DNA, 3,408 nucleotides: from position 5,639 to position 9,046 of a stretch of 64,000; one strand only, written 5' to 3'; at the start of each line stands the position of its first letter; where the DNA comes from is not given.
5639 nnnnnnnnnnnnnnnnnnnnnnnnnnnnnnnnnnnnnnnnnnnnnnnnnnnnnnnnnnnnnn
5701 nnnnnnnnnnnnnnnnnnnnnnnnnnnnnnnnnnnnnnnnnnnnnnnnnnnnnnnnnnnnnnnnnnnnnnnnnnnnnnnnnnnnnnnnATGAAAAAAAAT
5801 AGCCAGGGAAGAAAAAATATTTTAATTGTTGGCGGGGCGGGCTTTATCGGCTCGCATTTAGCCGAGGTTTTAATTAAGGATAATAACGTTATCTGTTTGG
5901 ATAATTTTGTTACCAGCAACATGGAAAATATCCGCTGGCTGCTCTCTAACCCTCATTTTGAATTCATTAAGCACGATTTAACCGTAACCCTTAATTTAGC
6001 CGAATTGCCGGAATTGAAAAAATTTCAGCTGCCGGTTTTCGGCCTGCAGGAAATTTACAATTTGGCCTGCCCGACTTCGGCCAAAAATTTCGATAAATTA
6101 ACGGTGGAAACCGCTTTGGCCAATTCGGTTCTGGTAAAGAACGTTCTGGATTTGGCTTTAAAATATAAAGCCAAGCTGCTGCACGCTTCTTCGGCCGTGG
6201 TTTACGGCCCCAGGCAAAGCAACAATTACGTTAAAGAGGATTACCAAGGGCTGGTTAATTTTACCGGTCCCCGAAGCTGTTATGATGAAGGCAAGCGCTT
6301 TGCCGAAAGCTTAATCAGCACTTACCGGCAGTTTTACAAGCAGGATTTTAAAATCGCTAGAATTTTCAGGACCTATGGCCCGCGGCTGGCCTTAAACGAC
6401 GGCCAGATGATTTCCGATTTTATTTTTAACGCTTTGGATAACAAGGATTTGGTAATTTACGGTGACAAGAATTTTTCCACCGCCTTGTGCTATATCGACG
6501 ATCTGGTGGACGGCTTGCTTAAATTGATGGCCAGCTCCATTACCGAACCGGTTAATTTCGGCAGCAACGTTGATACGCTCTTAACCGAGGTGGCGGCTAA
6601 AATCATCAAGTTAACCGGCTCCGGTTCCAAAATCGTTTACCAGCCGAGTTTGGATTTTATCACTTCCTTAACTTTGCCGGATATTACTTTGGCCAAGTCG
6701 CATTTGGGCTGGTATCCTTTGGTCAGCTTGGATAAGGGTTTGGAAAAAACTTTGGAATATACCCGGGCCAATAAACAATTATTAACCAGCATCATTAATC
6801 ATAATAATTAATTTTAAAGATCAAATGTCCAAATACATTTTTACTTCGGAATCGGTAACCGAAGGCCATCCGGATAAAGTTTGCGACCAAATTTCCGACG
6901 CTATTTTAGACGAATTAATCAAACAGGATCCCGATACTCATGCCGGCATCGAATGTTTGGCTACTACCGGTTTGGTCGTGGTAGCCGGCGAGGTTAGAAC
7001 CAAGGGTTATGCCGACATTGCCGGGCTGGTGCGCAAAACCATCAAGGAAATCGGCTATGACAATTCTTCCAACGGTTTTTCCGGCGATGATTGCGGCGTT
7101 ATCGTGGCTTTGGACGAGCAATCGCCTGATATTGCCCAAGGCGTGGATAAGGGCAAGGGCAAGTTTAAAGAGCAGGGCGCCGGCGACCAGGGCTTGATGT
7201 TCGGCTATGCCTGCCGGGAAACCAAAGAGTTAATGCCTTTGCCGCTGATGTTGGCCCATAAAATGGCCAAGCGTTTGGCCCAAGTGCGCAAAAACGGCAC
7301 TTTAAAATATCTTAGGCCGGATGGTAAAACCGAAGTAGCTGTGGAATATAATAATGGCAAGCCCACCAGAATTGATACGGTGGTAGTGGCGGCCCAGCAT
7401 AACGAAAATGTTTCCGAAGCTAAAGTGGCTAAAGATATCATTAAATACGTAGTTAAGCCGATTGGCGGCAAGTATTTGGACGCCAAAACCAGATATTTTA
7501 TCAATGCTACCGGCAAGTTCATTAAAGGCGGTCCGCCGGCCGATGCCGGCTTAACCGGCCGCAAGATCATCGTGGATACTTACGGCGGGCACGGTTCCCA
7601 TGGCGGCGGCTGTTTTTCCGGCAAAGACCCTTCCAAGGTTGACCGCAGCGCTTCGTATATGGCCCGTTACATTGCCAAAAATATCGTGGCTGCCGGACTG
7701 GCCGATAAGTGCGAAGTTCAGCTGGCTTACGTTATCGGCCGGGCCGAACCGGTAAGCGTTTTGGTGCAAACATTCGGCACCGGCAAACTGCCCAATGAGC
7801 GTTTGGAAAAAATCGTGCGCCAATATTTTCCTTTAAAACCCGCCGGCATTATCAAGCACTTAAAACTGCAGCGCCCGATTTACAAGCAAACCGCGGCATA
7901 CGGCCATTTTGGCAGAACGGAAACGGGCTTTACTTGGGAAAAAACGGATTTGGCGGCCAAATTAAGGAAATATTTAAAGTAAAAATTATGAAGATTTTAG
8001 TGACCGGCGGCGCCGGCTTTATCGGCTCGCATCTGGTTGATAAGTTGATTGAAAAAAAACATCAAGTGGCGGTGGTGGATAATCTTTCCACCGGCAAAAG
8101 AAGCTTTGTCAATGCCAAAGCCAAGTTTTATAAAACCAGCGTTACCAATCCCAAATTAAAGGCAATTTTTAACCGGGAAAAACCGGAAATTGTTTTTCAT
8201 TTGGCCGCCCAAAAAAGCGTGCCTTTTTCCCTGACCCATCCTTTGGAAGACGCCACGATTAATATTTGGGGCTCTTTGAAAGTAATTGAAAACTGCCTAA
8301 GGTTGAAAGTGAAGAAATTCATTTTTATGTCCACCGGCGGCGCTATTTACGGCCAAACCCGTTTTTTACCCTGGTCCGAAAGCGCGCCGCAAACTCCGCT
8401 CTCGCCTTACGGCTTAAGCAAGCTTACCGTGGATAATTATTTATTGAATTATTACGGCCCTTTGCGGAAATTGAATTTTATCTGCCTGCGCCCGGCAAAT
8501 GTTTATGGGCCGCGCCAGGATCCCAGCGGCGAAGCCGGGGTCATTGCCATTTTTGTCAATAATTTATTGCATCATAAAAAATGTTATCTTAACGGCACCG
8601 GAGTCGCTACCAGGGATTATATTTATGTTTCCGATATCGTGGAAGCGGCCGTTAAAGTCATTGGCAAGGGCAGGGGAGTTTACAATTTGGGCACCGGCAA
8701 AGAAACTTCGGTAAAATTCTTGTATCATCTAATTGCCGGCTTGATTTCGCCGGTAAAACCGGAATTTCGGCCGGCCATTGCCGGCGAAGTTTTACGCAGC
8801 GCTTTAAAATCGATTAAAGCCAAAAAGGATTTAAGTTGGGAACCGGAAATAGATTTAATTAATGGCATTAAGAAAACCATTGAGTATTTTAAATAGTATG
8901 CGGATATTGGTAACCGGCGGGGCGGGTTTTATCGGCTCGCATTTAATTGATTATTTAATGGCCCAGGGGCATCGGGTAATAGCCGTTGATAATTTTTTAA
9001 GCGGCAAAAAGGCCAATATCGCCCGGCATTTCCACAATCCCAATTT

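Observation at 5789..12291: UDP-xylose supply (Ugd plus two UXS paralogs plus a GalE-like enzyme) wired into a GT2/GT4 assembly line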

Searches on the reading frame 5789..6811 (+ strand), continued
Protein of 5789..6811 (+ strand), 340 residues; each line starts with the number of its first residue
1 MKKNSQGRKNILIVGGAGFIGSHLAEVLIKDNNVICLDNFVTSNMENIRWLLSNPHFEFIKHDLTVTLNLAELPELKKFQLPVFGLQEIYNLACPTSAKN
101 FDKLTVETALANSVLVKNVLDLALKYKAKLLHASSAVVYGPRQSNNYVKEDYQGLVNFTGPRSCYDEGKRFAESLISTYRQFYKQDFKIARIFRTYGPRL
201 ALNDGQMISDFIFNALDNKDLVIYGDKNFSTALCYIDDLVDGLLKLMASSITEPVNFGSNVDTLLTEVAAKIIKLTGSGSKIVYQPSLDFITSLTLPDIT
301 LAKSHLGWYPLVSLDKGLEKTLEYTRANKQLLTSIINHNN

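Call 56: fold_search(model_id=the predicted structure, library=pdb)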
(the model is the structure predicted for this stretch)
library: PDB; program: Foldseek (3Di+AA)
matches with E <= 10: 1974; with E <= 0.001: 1236
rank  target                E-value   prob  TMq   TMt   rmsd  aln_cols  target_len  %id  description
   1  2b69                  1.6e-32  1.00  0.86  0.94   1.8       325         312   39  Crystal Structure of Human UDP-glucoronic acid decarboxylase (released 2005-10-18)
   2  4gll_B                3.8e-32  1.00  0.82  0.90   3.0       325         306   38  Crystal structure of human UDP-xylose synthase. (released 2012-09-05)
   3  4gll_A                3.2e-30  1.00  0.81  0.90   3.3       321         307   39  Crystal structure of human UDP-xylose synthase. (released 2012-09-05)
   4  4lk3_D                1.7e-27  1.00  0.75  0.92   2.4       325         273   35  Crystal structure of Human UDP-xylose synthase R236A substitution (released 2013-08-07)
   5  4lk3_B                8.8e-27  1.00  0.74  0.92   2.4       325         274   34  Crystal structure of Human UDP-xylose synthase R236A substitution (released 2013-08-07)
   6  4m55_C                1.0e-26  1.00  0.73  0.91   2.7       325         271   34  Crystal structure of Human UDP-xylose synthase R236H substitution (released 2013-08-28)
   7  4m55_B                2.5e-26  1.00  0.74  0.91   2.5       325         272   34  Crystal structure of Human UDP-xylose synthase R236H substitution (released 2013-08-28)
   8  4lk3_C                6.2e-26  1.00  0.74  0.91   2.6       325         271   34  Crystal structure of Human UDP-xylose synthase R236A substitution (released 2013-08-07)
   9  4m55_A                9.3e-26  1.00  0.72  0.92   2.4       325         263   33  Crystal structure of Human UDP-xylose synthase R236H substitution (released 2013-08-28)
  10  4lk3_E                1.1e-25  1.00  0.74  0.92   2.2       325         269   34  Crystal structure of Human UDP-xylose synthase R236A substitution (released 2013-08-07)
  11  4m55_D                1.1e-24  1.00  0.72  0.93   2.3       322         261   34  Crystal structure of Human UDP-xylose synthase R236H substitution (released 2013-08-28)
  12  6pmh                  1.6e-24  1.00  0.83  0.85   3.0       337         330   26  Structure of Epimerase Mth375 from the thermophilic pseudomurein-containing methanogen Methanothermobacter thermautotrop (released 2020-07-08)
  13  4lk3_A                2.0e-24  1.00  0.73  0.92   2.6       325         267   34  Crystal structure of Human UDP-xylose synthase R236A substitution (released 2013-08-07)
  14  8vr2_B                4.6e-24  1.00  0.76  0.80   4.6       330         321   27  Crystal structure of the Pcryo_0617 oxidoreductase/decarboxylase from Psychrobacter cryohalolentis K5 in the presence  (released 2024-01-31)
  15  6pnl                  8.3e-24  1.00  0.84  0.85   3.0       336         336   26  Structure of Epimerase Mth375 from the thermophilic pseudomurein-containing methanogen Methanothermobacter thermautotrop (released 2020-07-08)
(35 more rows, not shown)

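Call 71: search_protein_families(library=pfam, proteins=[L098:11013-11489:+, L098:11493-12335:+, L098:12332-13330:-, L098:13353-14615:+, L095:12670-13539:-, L095:14049-15089:-, L007:11147-11617:+, L007:11849-12511:+, L091:6032-7018:-, L098:7215-8507:+], max_evalue=0.0001)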
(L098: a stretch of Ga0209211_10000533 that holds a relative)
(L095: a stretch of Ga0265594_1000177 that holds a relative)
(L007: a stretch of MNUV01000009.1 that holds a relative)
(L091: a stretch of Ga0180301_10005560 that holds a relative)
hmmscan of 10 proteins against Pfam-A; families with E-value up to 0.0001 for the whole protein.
L098:11013-11489:+ (158 aa): 1 family
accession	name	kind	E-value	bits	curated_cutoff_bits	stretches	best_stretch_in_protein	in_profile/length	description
PF02674.22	Colicin_V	-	4.1e-20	72.7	29.3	1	4-143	1-138/144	Colicin V production protein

L098:11493-12335:+ (280 aa): 1 family
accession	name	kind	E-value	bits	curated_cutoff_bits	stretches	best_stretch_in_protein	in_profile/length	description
PF01026.27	TatD_DNase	-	2.5e-72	243.7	27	1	3-274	2-252/253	TatD related DNase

L098:12332-13330:- (332 aa): 3 families
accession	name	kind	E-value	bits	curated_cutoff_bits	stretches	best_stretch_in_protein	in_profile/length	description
PF01715.23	IPPT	-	8.6e-58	196.3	23.6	1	42-308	1-242/243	IPP transferase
PF01745.22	IPT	-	1.5e-06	28.2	20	1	9-75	3-66/233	Isopentenyl transferase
PF13671.12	AAA_33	-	0.0001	23.1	27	0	9-42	1-36/143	AAA domain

L098:13353-14615:+ (420 aa): 2 families
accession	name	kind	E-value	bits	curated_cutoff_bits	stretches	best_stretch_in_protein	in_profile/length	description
PF00800.23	PDT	-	1.8e-56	191.3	25.2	1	4-176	2-178/181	Prephenate dehydratase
PF01842.31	ACT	-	1.8e-06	28.1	27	1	193-242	1-48/66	ACT domain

L095:12670-13539:- (289 aa): 9 families
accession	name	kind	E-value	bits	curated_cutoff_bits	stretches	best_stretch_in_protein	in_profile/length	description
PF17827.6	PrmC_N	-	1.8e-15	57.7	23.4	1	15-70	16-71/71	PrmC N-terminal domain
PF13847.12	Methyltransf_31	-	1.2e-08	35.1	27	1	112-249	3-109/145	Methyltransferase domain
PF05175.20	MTS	-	1.3e-07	31.9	23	1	105-241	25-151/170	Methyltransferase small domain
PF06325.19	PrmA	-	5e-06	26.7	22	1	106-197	157-234/296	Ribosomal protein L11 methyltransferase (PrmA)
PF02384.22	N6_Mtase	-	3.1e-05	23.9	20.4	1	103-235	37-171/311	N-6 DNA Methylase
PF13649.12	Methyltransf_25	-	3.3e-05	24.9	27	1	116-195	1-70/97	Methyltransferase domain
PF01170.24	UPF0020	-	3.5e-05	24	22.3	1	140-211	75-143/197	RMKL-like, methyltransferase domain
PF09445.16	Methyltransf_15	-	5e-05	23.4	22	0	145-212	26-94/165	RNA cap guanine-N2 methyltransferase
PF10294.15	Methyltransf_16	-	7.2e-05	23.1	21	0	108-204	42-136/174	Lysine methyltransferase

L095:14049-15089:- (346 aa): 2 families
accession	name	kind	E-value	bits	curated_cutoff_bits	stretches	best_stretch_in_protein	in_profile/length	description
PF03462.23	PCRF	-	1.2e-67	227.9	24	1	8-202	1-194/194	PCRF domain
PF00472.26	RF-1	-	5.8e-42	142.7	35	1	209-319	1-116/116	RF-1 domain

L007:11147-11617:+ (156 aa): 0 families

L007:11849-12511:+ (220 aa): 0 families

L091:6032-7018:- (328 aa): 8 families
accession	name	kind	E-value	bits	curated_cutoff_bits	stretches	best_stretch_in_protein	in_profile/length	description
PF17827.6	PrmC_N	-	1.1e-17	64.8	23.4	1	57-97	31-71/71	PrmC N-terminal domain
PF05175.20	MTS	-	4.9e-09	36.5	23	1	141-232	33-118/170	Methyltransferase small domain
PF13847.12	Methyltransf_31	-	2.7e-08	34.1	27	1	141-281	5-124/145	Methyltransferase domain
PF06325.19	PrmA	-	1.4e-06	28.4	22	1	142-221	164-234/296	Ribosomal protein L11 methyltransferase (PrmA)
PF01170.24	UPF0020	-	6.9e-06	26.3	22.3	1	164-226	71-134/197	RMKL-like, methyltransferase domain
PF02384.22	N6_Mtase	-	4.1e-05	23.5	20.4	1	142-241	49-153/311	N-6 DNA Methylase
PF13649.12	Methyltransf_25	-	5.4e-05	24.2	27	0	143-234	1-87/97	Methyltransferase domain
PF08242.18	Methyltransf_12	-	9.3e-05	23.5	30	0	144-220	1-72/98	Methyltransferase domain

L098:7215-8507:+ (430 aa): 1 family
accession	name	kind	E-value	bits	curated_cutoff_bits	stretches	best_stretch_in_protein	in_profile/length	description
PF00275.25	EPSP_synthase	-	3.9e-70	237.1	22.8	1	7-418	2-417/417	EPSP synthase (3-phosphoshikimate 1-carboxyvinyltransferase)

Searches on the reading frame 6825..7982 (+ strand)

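Call 3: search_protein_families(library=pfam, proteins=[window:6825-7982:+])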
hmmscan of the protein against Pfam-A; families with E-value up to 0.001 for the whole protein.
window:6825-7982:+ (385 aa): 3 families
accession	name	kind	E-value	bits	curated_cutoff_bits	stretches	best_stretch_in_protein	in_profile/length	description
PF02773.21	S-AdoMet_synt_C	-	3.4e-67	225.1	25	1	235-373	2-138/138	S-adenosylmethionine synthetase, C-terminal domain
PF02772.21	S-AdoMet_synt_M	-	2.1e-47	160.6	29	1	116-232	1-120/120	S-adenosylmethionine synthetase, central domain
PF00438.25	S-AdoMet_synt_N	-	1.1e-41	141.8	33.1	1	3-101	1-99/99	S-adenosylmethionine synthetase, N-terminal domain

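Call 5: search_protein_families(library=ncbifam, proteins=[window:6825-7982:+], max_evalue=0.00001)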
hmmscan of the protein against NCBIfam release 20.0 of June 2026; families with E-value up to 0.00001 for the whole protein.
window:6825-7982:+ (385 aa): 1 family
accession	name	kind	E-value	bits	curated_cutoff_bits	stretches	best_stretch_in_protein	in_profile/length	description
TIGR01034.1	metK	equivalog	5.1e-168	558.9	309.4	1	5-382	1-375/377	methionine adenosyltransferase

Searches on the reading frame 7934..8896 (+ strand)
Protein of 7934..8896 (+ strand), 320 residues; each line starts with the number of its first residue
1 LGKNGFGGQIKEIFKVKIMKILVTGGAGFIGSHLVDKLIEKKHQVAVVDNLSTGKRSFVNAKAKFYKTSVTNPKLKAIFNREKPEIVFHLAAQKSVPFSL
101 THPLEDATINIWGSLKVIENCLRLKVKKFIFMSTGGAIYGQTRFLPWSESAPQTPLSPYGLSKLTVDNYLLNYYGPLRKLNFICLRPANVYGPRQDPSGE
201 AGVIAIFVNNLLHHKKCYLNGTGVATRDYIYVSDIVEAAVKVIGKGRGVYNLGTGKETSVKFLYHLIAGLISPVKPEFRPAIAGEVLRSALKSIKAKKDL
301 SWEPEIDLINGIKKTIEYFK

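Call 3: search_protein_families(library=pfam, proteins=[window:7934-8896:+])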
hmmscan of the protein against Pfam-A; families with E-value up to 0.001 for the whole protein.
window:7934-8896:+ (320 aa): 8 families
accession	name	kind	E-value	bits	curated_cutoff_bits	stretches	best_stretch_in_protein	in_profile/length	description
PF01370.27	Epimerase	-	2.8e-57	194.3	20.9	1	21-253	1-240/240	NAD dependent epimerase/dehydratase family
PF16363.11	GDP_Man_Dehyd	-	3.1e-47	162.1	27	1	22-315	1-332/332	GDP-mannose 4,6 dehydratase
PF01073.25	3Beta_HSD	-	1.9e-20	73.5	22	1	22-240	1-226/280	3-beta hydroxysteroid dehydrogenase/isomerase family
PF02719.21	Polysacc_synt_2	-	1.3e-17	64.4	20.2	1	21-192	1-173/293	Polysaccharide biosynthesis protein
PF04321.23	RmlD_sub_bind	-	7.8e-15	55.1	27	1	19-194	1-155/287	RmlD substrate binding domain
PF07993.18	NAD_binding_4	-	2.4e-08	33.9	20.1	0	23-47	1-25/258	Male sterility protein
PF13460.12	NAD_binding_10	-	2.6e-08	34.4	27.2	1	25-190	1-146/184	NAD(P)H-binding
PF05368.20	NmrA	-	0.00059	20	27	0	20-135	4-108/298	NmrA-like family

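Call 5: search_protein_families(library=ncbifam, proteins=[window:7934-8896:+], max_evalue=0.00001)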
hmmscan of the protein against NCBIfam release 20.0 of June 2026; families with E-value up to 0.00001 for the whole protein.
window:7934-8896:+ (320 aa): 28 families (the best 25 are shown)
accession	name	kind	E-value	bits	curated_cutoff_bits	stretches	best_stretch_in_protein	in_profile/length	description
TIGR01179.1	galE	equivalog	2.1e-50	171.4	262.3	1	20-312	1-317/332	UDP-glucose 4-epimerase GalE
TIGR01181.1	dTDP_gluc_dehyt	equivalog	1e-40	139.8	365.1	1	20-319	1-311/321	dTDP-glucose 4,6-dehydratase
TIGR04180.1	EDH_00030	hypoth_equivalog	4.8e-39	134.2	475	1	21-305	1-295/297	NAD-dependent 4,6-dehydratase LegB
TIGR02197.1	heptose_epim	equivalog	7e-34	117.4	274.6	1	21-263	1-252/316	ADP-glyceromanno-heptose 6-epimerase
NF011728.1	PRK15181.1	equivalog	4.8e-33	114.6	760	1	20-319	17-337/348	Vi polysaccharide biosynthesis UDP-N-acetylglucosaminuronic acid C-4 epimerase TviC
NF007956.0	PRK10675.1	subfamily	3.1e-32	112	394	1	19-202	1-190/338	UDP-glucose 4-epimerase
NF007490.0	PRK10084.1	subfamily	7.7e-26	90.9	649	2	19-120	1-110/361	dTDP-glucose 4,6-dehydratase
NF007582.0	PRK10217.1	equivalog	3e-22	79.2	698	1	19-319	2-331/355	dTDP-glucose 4,6-dehydratase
NF008360.0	PRK11150.1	equivalog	6.9e-22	78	452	1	21-261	2-244/310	ADP-glyceromanno-heptose 6-epimerase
NF008872.0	PRK11908.1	equivalog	4.6e-17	62.1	294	1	19-270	2-270/349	bifunctional UDP-4-keto-pentose/UDP-xylose synthase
TIGR02622.1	CDP_4_6_dhtase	equivalog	1.3e-16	60.7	278.45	1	20-165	6-160/352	CDP-glucose 4,6-dehydratase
NF005998.1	PRK08125.1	equivalog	4.3e-14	51.8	777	1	17-245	314-553/649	bifunctional UDP-4-amino-4-deoxy-L-arabinose formyltransferase/UDP-glucuronic acid oxidase ArnA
NF047922.1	GDPFucSynFcl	equivalog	2.6e-13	50.1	500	1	20-319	4-301/308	GDP-L-fucose synthase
NF043036.1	ErythonDh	equivalog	2.6e-13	49.9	325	1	19-174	1-163/321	D-erythronate dehydrogenase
TIGR01472.1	gmd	equivalog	4.2e-13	49.2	415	1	66-263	60-260/342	GDP-mannose 4,6-dehydratase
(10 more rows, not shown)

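Call 9: search_solved_structures(query=window:7988-8896:+, max_evalue=1e-10, show_alignments=1)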
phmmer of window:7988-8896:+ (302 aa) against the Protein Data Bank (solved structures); distinct sequences matched with E-value up to 1e-10: 99 (the best 60 are shown).
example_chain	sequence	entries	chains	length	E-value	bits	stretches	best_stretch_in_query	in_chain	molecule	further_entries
4zrm_A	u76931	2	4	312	5.1e-82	278.8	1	1-302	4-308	UDP-glucose 4-epimerase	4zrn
7ys8_A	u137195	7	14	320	1.2e-69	238.1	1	1-302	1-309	UDP-glucose 4-epimerase | UDP-glucose 4-epimerase along with EC 5.1.3.2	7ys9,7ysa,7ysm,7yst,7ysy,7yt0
2p5u_A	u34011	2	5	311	2.8e-59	204.1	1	1-302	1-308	UDP-glucose 4-epimerase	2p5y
6bwl_A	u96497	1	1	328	8.3e-45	156.6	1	1-302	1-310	Pal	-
6dnt_A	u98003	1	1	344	1.9e-42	148.9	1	3-301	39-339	NAD-dependent epimerase/dehydratase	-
2c20_A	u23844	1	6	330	1.3e-35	126.4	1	3-288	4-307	UDP-GLUCOSE 4-EPIMERASE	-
6wjb_A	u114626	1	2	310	4.7e-35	124.6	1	2-245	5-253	NAD-dependent epimerase/dehydratase family protein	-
3icp_A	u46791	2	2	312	1.1e-34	123.4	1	1-299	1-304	NAD-dependent epimerase/dehydratase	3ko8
6wj9_A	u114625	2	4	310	2.1e-34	122.5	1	2-245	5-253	NAD-dependent epimerase/dehydratase family protein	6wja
3ehe_A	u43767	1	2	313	2.3e-33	119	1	3-290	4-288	UDP-glucose 4-epimerase (GalE-1)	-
6pmh_A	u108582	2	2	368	3.4e-33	118.5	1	3-301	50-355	UDP-glucose 4-epimerase related protein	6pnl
7k3p_A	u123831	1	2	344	7.5e-30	107.5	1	2-294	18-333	UDP-glucose 4-epimerase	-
6bi4_A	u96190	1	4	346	9.5e-30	107.2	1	1-301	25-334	dTDP-glucose 4,6-dehydratase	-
1kvs_A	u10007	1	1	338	8.3e-29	104.1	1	1-285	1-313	UDP-GALACTOSE 4-EPIMERASE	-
2pzk_A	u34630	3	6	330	1.2e-28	103.5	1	1-294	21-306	Putative nucleotide sugar epimerase/ dehydratase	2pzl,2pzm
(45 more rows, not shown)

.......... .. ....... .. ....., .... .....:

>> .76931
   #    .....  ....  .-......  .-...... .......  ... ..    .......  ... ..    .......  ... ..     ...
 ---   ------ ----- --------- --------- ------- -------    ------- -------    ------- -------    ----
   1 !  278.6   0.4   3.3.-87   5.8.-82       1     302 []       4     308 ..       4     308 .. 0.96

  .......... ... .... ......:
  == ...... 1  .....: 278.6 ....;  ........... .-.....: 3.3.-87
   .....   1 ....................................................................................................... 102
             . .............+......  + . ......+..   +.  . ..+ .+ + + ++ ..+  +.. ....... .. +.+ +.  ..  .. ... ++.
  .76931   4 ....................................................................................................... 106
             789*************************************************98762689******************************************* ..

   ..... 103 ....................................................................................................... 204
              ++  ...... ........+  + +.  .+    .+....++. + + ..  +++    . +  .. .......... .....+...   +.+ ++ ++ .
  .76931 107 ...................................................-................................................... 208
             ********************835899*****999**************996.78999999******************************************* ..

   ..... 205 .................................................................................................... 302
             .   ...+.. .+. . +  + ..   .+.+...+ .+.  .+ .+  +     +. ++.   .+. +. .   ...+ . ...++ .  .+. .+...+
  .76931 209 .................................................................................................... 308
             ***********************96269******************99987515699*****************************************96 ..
